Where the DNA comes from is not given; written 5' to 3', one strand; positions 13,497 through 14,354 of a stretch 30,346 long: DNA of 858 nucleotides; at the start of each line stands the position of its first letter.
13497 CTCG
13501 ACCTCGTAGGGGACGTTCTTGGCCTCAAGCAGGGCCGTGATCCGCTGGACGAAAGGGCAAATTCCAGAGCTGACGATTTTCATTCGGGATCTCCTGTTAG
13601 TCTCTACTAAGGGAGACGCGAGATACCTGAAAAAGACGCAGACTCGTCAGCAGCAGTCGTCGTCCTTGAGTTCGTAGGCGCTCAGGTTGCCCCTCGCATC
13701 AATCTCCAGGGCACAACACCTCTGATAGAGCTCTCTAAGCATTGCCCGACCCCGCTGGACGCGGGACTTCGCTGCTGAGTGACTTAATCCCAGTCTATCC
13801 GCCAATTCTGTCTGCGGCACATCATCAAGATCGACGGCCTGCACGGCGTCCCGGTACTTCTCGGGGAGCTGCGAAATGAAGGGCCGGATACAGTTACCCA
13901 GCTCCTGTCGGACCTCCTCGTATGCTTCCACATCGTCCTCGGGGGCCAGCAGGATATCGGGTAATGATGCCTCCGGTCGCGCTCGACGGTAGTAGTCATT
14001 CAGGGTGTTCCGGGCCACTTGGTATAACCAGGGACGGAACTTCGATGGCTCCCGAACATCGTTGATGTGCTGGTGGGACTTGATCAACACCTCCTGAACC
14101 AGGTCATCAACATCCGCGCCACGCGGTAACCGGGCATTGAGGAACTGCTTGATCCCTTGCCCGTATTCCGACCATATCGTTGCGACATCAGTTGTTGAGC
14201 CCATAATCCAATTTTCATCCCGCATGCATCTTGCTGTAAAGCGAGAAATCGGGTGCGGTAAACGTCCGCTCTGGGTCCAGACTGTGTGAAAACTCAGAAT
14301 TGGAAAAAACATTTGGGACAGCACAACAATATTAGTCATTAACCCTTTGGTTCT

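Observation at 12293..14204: Operon of a CorE-like Cys-tailed ECF sigma factor, a Cys-tailed GST, an AhpD-like CxxC protein and a CPx5C membrane protein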

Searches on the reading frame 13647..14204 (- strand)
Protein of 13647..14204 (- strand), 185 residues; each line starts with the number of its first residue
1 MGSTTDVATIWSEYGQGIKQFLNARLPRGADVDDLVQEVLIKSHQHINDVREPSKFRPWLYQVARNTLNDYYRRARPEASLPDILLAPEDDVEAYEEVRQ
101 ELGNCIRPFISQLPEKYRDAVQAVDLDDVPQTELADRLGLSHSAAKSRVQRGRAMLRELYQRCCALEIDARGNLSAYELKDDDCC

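Call 5: search_protein_families(library=ncbifam, proteins=[window:13647-14204:-], max_evalue=0.01)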
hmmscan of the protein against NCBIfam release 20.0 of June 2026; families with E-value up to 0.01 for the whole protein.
window:13647-14204:- (185 aa): 79 families (the best 25 are shown)
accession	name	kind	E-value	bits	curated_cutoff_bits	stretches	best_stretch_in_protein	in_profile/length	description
NF007215.0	PRK09637.1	equivalog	1.8e-58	197.5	212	1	7-184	3-178/181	RNA polymerase sigma factor SigZ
TIGR02959.1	SigZ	equivalog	3e-55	186.7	168.65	1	11-181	1-169/170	RNA polymerase sigma factor SigZ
TIGR02937.1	sigma70-ECF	superfamily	6e-24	84.5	42.9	1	10-158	6-163/165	sigma-70 family RNA polymerase sigma factor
TIGR02950.1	SigM_subfam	subfamily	5.9e-20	71.7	147.95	1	9-160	4-158/159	RNA polymerase sigma factor, SigM family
TIGR02989.1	Sig-70_gvs1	subfamily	1.1e-18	67.7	124.55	1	7-158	3-156/158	RNA polymerase sigma-70 factor, Rhodopirellula/Verrucomicrobium family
NF009171.0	PRK12518.1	equivalog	1.2e-18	67.7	208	1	10-162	32-186/191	RNA polymerase sigma factor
NF009191.0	PRK12539.1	subfamily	5.1e-18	65.2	171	1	8-159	24-178/185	sigma-70 family RNA polymerase sigma factor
NF007223.0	PRK09641.1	equivalog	1.4e-17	64.2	209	1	9-159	22-183/187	RNA polymerase sigma factor SigW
NF007226.0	PRK09644.1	equivalog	5.4e-17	62.3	199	1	9-162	5-159/166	RNA polymerase sigma factor SigM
NF009164.0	PRK12511.1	equivalog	8.6e-17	61.2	185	1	30-162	29-161/182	RNA polymerase sigma factor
TIGR02985.1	Sig70_bacteroi1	subfamily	2.8e-16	60.2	126.4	1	9-158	5-160/162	RNA polymerase sigma-70 factor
NF009188.0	PRK12536.1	subfamily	9.7e-16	58.2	250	1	8-156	33-182/190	RNA polymerase sigma factor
TIGR02948.1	SigW_bacill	equivalog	2e-15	57.3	243.1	1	16-158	29-182/187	RNA polymerase sigma factor SigW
TIGR02983.1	SigE-fam_strep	subfamily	3.3e-15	56.4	141.55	1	30-160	31-158/162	SigE family RNA polymerase sigma factor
NF007225.0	PRK09643.1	equivalog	4e-15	56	190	1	31-161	53-183/204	RNA polymerase sigma factor SigM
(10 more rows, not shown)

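Call 6: search_protein_families(library=pfam, proteins=[window:13647-14204:-], max_evalue=0.01)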
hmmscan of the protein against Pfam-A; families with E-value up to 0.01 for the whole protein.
window:13647-14204:- (185 aa): 5 families
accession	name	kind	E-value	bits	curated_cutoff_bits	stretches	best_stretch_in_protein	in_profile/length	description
PF04542.20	Sigma70_r2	-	3.7e-15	55.9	24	1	12-76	3-69/71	Sigma-70 region 2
PF08281.18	Sigma70_r4_2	-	7.3e-11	42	25.7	1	109-156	7-54/54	Sigma-70, region 4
PF04545.22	Sigma70_r4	-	1.3e-06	28.3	24.1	1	110-158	2-50/50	Sigma-70, region 4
PF13404.12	HTH_AsnC-type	-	0.0011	19.2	27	1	130-151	19-40/42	AsnC-type helix-turn-helix domain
PF13412.12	HTH_24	-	0.0023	17.9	21.9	1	129-151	18-40/48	Winged helix-turn-helix DNA-binding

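Call 9: find_homologous_proteins(query=window:13647-14204:-, max_evalue=1e-10)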
Query window:13647-14204:- (185 aa): 208 proteins with E <= 1e-10 among 304 candidates; the best 120 are listed.
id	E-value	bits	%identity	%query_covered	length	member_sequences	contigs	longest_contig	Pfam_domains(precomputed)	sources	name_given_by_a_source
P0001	2.1e-117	407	98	100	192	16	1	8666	PF04545.23,PF04542.21,PF08281.19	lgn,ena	-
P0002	1.1e-106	372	89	100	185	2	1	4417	PF04545.23,PF04542.21,PF08281.19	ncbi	ncbi:MAG: RNA polymerase sigma factor SigZ [Woeseia sp.]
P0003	3.5e-105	368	86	100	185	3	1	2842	PF04545.23,PF04542.21,PF08281.19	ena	-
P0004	5.2e-68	246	63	94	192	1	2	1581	PF04545.23,PF04542.21,PF08281.19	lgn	-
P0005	1.5e-64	235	58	96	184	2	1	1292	PF04545.23,PF04542.21,PF08281.19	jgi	jgi:RNA polymerase sigma-70 factor (ECF subfamily)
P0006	2.7e-57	212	51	99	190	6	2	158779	PF13412.13,PF07638.18,PF04545.23,PF04542.21,PF08281.19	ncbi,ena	-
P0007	6.8e-54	200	52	97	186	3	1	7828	PF07638.18,PF04545.23,PF04542.21,PF08281.19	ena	-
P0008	1.1e-53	200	54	91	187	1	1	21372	PF04545.23,PF04542.21,PF08281.19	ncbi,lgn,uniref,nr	ncbi:RNA polymerase sigma factor SigZ [Acaryochloris sp. IP29b_bin.148]|uniref:RNA polymerase sigma 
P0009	4.1e-53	198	51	97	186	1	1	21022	PF07638.18,PF04545.23,PF04542.21,PF08281.19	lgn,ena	-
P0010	9.6e-53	197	52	97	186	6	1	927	PF04545.23,PF04542.21,PF08281.19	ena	-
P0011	3.2e-52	195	52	95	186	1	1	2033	PF07638.18,PF04545.23,PF04542.21,PF08281.19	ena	-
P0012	1.1e-51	193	53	96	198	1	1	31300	PF04542.21,PF08281.19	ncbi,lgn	-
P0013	1.5e-51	193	49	97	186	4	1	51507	PF07638.18,PF04545.23,PF04542.21,PF08281.19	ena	-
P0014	2.0e-50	189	53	91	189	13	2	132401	PF04542.21,PF08281.19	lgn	-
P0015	1.9e-49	186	50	94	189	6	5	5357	PF04542.21,PF08281.19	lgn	-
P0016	7.5e-49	184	47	97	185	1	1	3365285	PF07638.18,PF04542.21,PF08281.19,PF22029.3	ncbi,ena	-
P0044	6.8e-35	138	38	99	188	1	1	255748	PF04545.23,PF04542.21,PF08281.19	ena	-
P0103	1.4e-31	128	38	98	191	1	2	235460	PF07638.18,PF04545.23,PF04542.21,PF08281.19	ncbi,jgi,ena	jgi:RNA polymerase sigma-70 factor (ECF subfamily)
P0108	2.7e-31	127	40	95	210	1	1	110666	PF07638.18,PF04545.23,PF04542.21,PF08281.19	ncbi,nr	ncbi:MAG: RNA polymerase sigma factor SigZ [Deltaproteobacteria bacterium]|nr:RNA polymerase sigma f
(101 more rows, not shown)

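Call 62: predict_structure(alignment_id=A1)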
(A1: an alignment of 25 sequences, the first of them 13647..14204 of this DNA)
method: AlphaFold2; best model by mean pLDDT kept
length: 185 residues; sequences in the alignment: 25
mean_pLDDT: 83.9   pTM: 0.48
mean pLDDT of the five models: 83.9, 82.8, 81.4, 79.3, 79.3
residues with pLDDT >= 90: 91; 70-90: 67; 50-70: 13; < 50: 14
segments of 3 or more residues with pLDDT < 50: 78-89
pLDDT, mean of each block of 10 residues (from residue 1): 67 91 88 94 90 87 92 66 45 75 89 97 95 97 97 93 80 76 69
secondary structure, 60 per line:
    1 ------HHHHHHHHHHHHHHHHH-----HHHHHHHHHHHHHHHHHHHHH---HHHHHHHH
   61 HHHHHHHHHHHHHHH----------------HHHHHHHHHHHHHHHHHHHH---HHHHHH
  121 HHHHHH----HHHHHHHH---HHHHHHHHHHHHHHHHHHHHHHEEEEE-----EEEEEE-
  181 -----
elements in order: H7-23 H29-49 H53-75 H92-111 H115-126 H131-138 H142-163 E164-168 E174-179

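Call 63: find_encoding_contigs(protein=P0016, flank=3500, max_places=2)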
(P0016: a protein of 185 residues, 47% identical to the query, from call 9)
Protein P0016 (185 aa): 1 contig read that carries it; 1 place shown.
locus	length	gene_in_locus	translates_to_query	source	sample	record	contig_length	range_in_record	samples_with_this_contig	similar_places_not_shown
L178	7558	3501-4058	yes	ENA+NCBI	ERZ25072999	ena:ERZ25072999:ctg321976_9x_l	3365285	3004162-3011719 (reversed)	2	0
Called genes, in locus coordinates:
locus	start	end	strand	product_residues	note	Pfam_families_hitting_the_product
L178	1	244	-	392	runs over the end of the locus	-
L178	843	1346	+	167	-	PF11220:DUF3015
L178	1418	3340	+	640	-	PF25225:DUF7843, PF13387:Lnb_N, PF25222:DUF7840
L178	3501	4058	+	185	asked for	PF04542:Sigma70_r2, PF07638:Sigma70_ECF (faint), PF22029:PhyR_sigma2 (weak), PF08281:Sigma70_r4_2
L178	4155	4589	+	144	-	PF00903:Glyoxalase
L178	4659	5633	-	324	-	-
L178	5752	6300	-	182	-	PF04307:YdjM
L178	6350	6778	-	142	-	PF04972:BON, PF01476:LysM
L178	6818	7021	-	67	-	PF07311:Dodecin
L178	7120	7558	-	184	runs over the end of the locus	PF06078:DUF937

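Call 64: find_encoding_contigs(protein=P0006, flank=3500, max_places=2)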
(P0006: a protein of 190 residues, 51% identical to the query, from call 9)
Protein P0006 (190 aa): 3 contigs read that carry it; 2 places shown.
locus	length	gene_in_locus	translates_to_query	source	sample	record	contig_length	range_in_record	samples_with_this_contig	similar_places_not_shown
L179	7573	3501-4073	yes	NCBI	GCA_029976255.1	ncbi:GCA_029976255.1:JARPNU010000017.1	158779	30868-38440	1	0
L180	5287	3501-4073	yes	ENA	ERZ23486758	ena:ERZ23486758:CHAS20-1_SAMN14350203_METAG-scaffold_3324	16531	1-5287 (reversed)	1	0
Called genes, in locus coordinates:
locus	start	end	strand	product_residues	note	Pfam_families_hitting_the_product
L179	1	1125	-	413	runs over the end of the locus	PF13304:AAA_21 (faint), PF00005:ABC_tran, PF17912:OB_MalK, PF08402:TOBE_2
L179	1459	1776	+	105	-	PF01022:HTH_5, PF12840:HTH_20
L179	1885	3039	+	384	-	PF01758:SBF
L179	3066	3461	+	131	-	PF01451:LMWPc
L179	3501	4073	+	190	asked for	PF07638:Sigma70_ECF (weak), PF04542:Sigma70_r2, PF08281:Sigma70_r4_2, PF04545:Sigma70_r4, PF13412:HTH_24 (faint)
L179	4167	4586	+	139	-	PF00903:Glyoxalase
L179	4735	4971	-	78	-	PF01106:NifU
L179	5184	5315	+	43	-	-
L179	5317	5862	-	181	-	PF00440:TetR_N, PF21993:TetR_C_13_2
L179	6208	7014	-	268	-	PF05685:Uma2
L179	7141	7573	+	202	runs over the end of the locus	PF01243:PNPOx_N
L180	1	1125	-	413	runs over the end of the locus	PF13304:AAA_21 (faint), PF00005:ABC_tran, PF17912:OB_MalK, PF08402:TOBE_2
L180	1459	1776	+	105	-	PF01022:HTH_5, PF12840:HTH_20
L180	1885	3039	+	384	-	PF01758:SBF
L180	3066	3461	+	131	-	PF01451:LMWPc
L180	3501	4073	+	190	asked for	PF07638:Sigma70_ECF (weak), PF04542:Sigma70_r2, PF08281:Sigma70_r4_2, PF04545:Sigma70_r4, PF13412:HTH_24 (faint)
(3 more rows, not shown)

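Call 65: find_encoding_contigs(protein=P0103, flank=3500, max_places=2)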
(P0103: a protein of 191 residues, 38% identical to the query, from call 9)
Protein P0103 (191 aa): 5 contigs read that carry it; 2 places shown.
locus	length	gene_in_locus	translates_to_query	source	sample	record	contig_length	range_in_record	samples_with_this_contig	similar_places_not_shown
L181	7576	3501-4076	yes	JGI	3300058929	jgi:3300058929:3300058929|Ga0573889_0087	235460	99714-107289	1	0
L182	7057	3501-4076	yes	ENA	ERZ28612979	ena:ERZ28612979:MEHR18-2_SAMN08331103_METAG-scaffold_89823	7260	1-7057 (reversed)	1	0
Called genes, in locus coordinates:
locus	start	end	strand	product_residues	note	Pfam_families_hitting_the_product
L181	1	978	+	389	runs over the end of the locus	PF01841:Transglut_core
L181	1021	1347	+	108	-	PF02694:UPF0060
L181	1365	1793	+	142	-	PF01451:LMWPc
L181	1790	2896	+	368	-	PF01758:SBF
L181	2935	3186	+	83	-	-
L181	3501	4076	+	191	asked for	PF07638:Sigma70_ECF (faint), PF04542:Sigma70_r2, PF08281:Sigma70_r4_2, PF04545:Sigma70_r4 (weak)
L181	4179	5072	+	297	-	PF01135:PCMT (weak), PF13489:Methyltransf_23, PF01209:Ubie_methyltran, PF06325:PrmA, PF13847:Methyltransf_31, PF08241:Methyltransf_11, PF08242:Methyltransf_12, PF13649:Methyltransf_25, +3 more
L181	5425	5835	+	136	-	PF08780:NTase_sub_bind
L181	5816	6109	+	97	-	PF01909:NTP_transf_2 (weak), PF18765:Polbeta (weak)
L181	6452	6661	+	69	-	-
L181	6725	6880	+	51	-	-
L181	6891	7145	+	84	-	-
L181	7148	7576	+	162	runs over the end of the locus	-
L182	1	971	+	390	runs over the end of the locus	?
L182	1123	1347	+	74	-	PF02694:UPF0060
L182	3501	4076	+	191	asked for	PF07638:Sigma70_ECF (faint), PF04542:Sigma70_r2, PF08281:Sigma70_r4_2, PF04545:Sigma70_r4 (weak)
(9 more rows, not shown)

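Call 66: search_protein_families(library=ncbifam, proteins=[L179:4167-4586:+, L178:4155-4589:+, L181:4179-5072:+, L179:1459-1776:+, L179:1885-3039:+, L179:3066-3461:+, L181:1365-1793:+, L181:1790-2896:+, L181:2935-3186:+, L179:3501-4073:+], max_evalue=0.00001)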
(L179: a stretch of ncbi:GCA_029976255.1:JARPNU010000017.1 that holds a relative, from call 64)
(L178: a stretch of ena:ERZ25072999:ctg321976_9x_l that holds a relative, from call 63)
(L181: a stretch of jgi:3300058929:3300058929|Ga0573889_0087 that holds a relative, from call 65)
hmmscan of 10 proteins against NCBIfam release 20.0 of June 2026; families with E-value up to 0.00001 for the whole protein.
L179:4167-4586:+ (139 aa): 1 family
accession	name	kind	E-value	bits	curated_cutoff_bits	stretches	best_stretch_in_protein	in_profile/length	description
NF041414.1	ArsI_CadI_VOC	equivalog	5.3e-59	198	116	1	3-137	1-135/147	ArsI/CadI family heavy metal resistance metalloenzyme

L178:4155-4589:+ (144 aa): 1 family
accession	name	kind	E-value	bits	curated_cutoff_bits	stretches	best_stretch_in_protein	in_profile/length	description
NF041414.1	ArsI_CadI_VOC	equivalog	3e-49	166.4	116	1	10-139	1-129/147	ArsI/CadI family heavy metal resistance metalloenzyme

L181:4179-5072:+ (297 aa): 36 families (the best 25 are shown)
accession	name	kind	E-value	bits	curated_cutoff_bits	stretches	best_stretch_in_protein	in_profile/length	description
NF008823.0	PRK11873.1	subfamily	2e-84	283.3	263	1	2-218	5-230/272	arsenite methyltransferase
NF041537.1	ArsM_AhpD_UU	exception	8.6e-53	179.3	510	1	4-219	13-230/345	arsenite methyltransferase/AhpD domain selenoprotein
NF047649.1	MTase_UXPK_star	exception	3.3e-49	167.4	460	1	3-216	12-228/283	methyltransferase/UXPK-star double selenoprotein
NF041536.1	ArsM_DUF2284_UU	exception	3.8e-46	157.4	575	1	4-219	13-230/459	arsenite methyltransferase/DUF2284 domain selenoprotein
NF040538.1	methyl_ArsM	equivalog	7.8e-37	127.2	500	2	131-216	168-255/356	arsinothricin biosynthesis methyltransferase ArsM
NF045667.1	MTase_DVU1556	equivalog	1.7e-30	106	155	1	59-224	16-173/213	DVU_1556 family methyltransferase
NF038099.1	AsSugarArsM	exception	3e-27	95.6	400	1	48-216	41-218/321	arsenosugar biosynthesis arsenite methyltransferase ArsM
NF040539.1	AST_met_ArsM_2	exception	2.2e-24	86.7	240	1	69-225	60-219/262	putative arsinothricin biosynthesis methyltransferase ArsM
NF001244.0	PRK00216.1-5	equivalog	7.8e-19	67.9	216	1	61-175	44-159/236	bifunctional demethylmenaquinone methyltransferase/2-methoxy-6-polyprenyl-1,4-benzoquinol methylase UbiE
NF001240.0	PRK00216.1-1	equivalog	3.8e-17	62.2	378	1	60-172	58-171/251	bifunctional demethylmenaquinone methyltransferase/2-methoxy-6-polyprenyl-1,4-benzoquinol methylase UbiE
NF043040.1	corrin_prot_MT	hypoth_equivalog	6.2e-17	61.7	180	1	62-174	37-152/216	corrinoid protein-associated methyltransferase CpaM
TIGR01934.1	MenG_MenH_UbiE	subfamily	2.8e-16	59.5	158.35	1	63-173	37-145/223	ubiquinone/menaquinone biosynthesis methyltransferase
TIGR02752.1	MenG_heptapren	equivalog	3.7e-16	59.3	419.85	1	61-171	41-151/231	demethylmenaquinone methyltransferase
NF001243.0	PRK00216.1-4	equivalog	6.6e-16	58.4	235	1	61-171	43-153/237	demethylmenaquinone methyltransferase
TIGR02072.1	BioC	equivalog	3.5e-15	56.5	184.95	1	68-173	37-136/244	malonyl-ACP O-methyltransferase BioC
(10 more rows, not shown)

L179:1459-1776:+ (105 aa): 9 families
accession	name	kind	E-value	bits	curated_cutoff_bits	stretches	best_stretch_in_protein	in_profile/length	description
NF033788.1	HTH_metalloreg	subfamily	9.6e-29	99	55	1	15-81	5-72/77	metalloregulator ArsR/SmtB family transcription factor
NF033789.1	repress_SdpR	subfamily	7.7e-19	67.4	100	1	15-82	2-69/79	autorepressor SdpR family transcription factor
NF007528.0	PRK10141.1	subfamily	2e-18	66.4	97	1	15-78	10-74/117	metalloregulator ArsR/SmtB family transcription factor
NF045707.1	Dbac_1936_reg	equivalog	1.3e-12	47.6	115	1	16-85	12-81/99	ArsR/SmtB-type metalloregulator TsoR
NF041413.1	ArsR_Rv2640c_fam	equivalog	3.9e-12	46.6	155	1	6-86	27-110/118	Rv2640c family ArsR-like transcriptional regulator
NF040642.1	sulf_sens_BigR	equivalog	1.4e-11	44.3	155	1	8-80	7-79/95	sulfite-sensing transcriptional repressor BigR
NF047906.1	CdPbTransRegCmtR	equivalog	3.8e-09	36.4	150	1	16-80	16-80/104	Cd(II)/Pb(II)-sensing metalloregulatory transcriptional regulator CmtR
NF053755.1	MsvR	equivalog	9.9e-09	35.2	220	1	14-69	6-61/236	transcriptional factor MsvR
NF052532.1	TransRegPagRBaca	equivalog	2.2e-07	30.9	170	1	16-79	22-85/99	transcriptional repressor PagR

L179:1885-3039:+ (384 aa): 1 family
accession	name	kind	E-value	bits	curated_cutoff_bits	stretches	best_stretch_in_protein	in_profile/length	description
TIGR00832.1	acr3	equivalog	9.6e-128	426.1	282.8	1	19-358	1-327/327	ACR3 family arsenite efflux transporter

L179:3066-3461:+ (131 aa): 3 families
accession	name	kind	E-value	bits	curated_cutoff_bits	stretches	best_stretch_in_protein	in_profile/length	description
TIGR02689.1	ars_reduc_gluta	equivalog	6.6e-72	239.6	157.6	1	2-127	1-126/126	arsenate reductase, glutathione/glutaredoxin type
NF010053.0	PRK13530.1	subfamily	1.2e-32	113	215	1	2-126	4-128/133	arsenate reductase (thioredoxin)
TIGR02691.1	arsC_pI258_fam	equivalog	8.5e-32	110.1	174.3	1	4-126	1-129/129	arsenate reductase (thioredoxin)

L181:1365-1793:+ (142 aa): 3 families
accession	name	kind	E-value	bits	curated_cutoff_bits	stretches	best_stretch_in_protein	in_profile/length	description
TIGR02689.1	ars_reduc_gluta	equivalog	2.9e-26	92.1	157.6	1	10-131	2-125/126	arsenate reductase, glutathione/glutaredoxin type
TIGR02691.1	arsC_pI258_fam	equivalog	8.9e-22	77.7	174.3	1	11-131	1-129/129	arsenate reductase (thioredoxin)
NF010053.0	PRK13530.1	subfamily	5e-21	75.4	215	1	8-131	3-128/133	arsenate reductase (thioredoxin)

L181:1790-2896:+ (368 aa): 2 families
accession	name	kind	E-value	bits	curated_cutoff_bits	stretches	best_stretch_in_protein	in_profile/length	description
TIGR00832.1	acr3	equivalog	3e-112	375.2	282.8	1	20-351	1-325/327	ACR3 family arsenite efflux transporter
TIGR00841.1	bass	subfamily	4.8e-10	39.2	326.3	1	66-274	38-230/321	bile acid:sodium symporter family transporter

L181:2935-3186:+ (83 aa): 0 families

L179:3501-4073:+ (190 aa): 74 families (the best 25 are shown)
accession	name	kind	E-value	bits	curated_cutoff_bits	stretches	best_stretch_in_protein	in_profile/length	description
NF007215.0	PRK09637.1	equivalog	3.7e-69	232.3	212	1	5-190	1-181/181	RNA polymerase sigma factor SigZ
TIGR02959.1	SigZ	equivalog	4e-62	209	168.65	1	11-184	1-169/170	RNA polymerase sigma factor SigZ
TIGR02937.1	sigma70-ECF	superfamily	2.8e-29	101.9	42.9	1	6-162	2-164/165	sigma-70 family RNA polymerase sigma factor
TIGR02985.1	Sig70_bacteroi1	subfamily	1.3e-27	97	126.4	1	6-162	2-161/162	RNA polymerase sigma-70 factor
TIGR02950.1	SigM_subfam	subfamily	1.3e-27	96.6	147.95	1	9-162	4-157/159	RNA polymerase sigma factor, SigM family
NF009188.0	PRK12536.1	subfamily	4.4e-25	88.7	250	1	6-164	31-187/190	RNA polymerase sigma factor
TIGR02989.1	Sig-70_gvs1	subfamily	1.7e-24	86.6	124.55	1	6-160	2-155/158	RNA polymerase sigma-70 factor, Rhodopirellula/Verrucomicrobium family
NF009171.0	PRK12518.1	equivalog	3.5e-24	85.7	208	1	6-163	28-184/191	RNA polymerase sigma factor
NF007226.0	PRK09644.1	equivalog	9e-22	77.9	199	1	5-163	1-157/166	RNA polymerase sigma factor SigM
NF058625.1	sigma_PG0214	equivalog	2.1e-21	76.4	130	1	6-170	5-168/170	GFO_1088 family ECF-type sigma factor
NF009164.0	PRK12511.1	equivalog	2.3e-21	76.2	185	1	17-161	16-157/182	RNA polymerase sigma factor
NF009191.0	PRK12539.1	subfamily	7.2e-21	74.5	171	1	5-159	21-175/185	sigma-70 family RNA polymerase sigma factor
NF007223.0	PRK09641.1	equivalog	3e-20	72.9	209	1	26-164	39-185/187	RNA polymerase sigma factor SigW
NF008888.0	PRK11922.1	equivalog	9.8e-20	71.2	204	1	6-165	31-198/231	RNA polymerase sigma factor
TIGR02983.1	SigE-fam_strep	subfamily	1.3e-18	67.4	141.55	1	5-163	6-158/162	SigE family RNA polymerase sigma factor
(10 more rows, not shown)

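Call 74: find_encoding_contigs(protein=P0014, flank=3500, max_places=1)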
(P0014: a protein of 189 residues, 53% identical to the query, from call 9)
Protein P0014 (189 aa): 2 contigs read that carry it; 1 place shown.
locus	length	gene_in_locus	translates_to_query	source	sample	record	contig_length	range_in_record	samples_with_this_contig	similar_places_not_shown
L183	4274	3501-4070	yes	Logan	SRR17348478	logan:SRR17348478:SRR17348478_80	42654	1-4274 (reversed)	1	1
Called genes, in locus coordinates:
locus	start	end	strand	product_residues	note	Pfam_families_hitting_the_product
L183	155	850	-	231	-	PF00196:GerE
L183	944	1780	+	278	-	PF00581:Rhodanese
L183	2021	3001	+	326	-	-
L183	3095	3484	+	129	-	PF00903:Glyoxalase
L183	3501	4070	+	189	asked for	PF04542:Sigma70_r2, PF08281:Sigma70_r4_2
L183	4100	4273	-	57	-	?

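Call 75: find_encoding_contigs(protein=P0044, flank=3500, max_places=1)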
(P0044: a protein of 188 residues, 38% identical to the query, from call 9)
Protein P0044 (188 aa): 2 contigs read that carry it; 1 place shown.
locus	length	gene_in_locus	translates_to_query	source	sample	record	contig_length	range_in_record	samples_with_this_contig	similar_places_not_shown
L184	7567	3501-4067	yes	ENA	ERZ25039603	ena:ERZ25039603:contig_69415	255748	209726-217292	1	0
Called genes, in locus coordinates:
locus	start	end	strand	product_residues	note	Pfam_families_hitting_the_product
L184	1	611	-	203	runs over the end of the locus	PF13403:Hint_2 (weak)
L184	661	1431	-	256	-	-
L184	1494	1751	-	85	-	PF05402:PqqD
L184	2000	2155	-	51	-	-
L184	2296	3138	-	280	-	PF01135:PCMT, PF01209:Ubie_methyltran, PF03848:TehB, PF13489:Methyltransf_23, PF13847:Methyltransf_31, PF08241:Methyltransf_11, PF08242:Methyltransf_12, PF13649:Methyltransf_25, +1 more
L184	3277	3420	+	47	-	-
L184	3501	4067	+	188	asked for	PF04542:Sigma70_r2, PF08281:Sigma70_r4_2, PF04545:Sigma70_r4 (weak)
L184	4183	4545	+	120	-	PF11964:SpoIIAA-like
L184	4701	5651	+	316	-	PF01734:Patatin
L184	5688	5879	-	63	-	-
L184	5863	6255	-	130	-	-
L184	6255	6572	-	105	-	-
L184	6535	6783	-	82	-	-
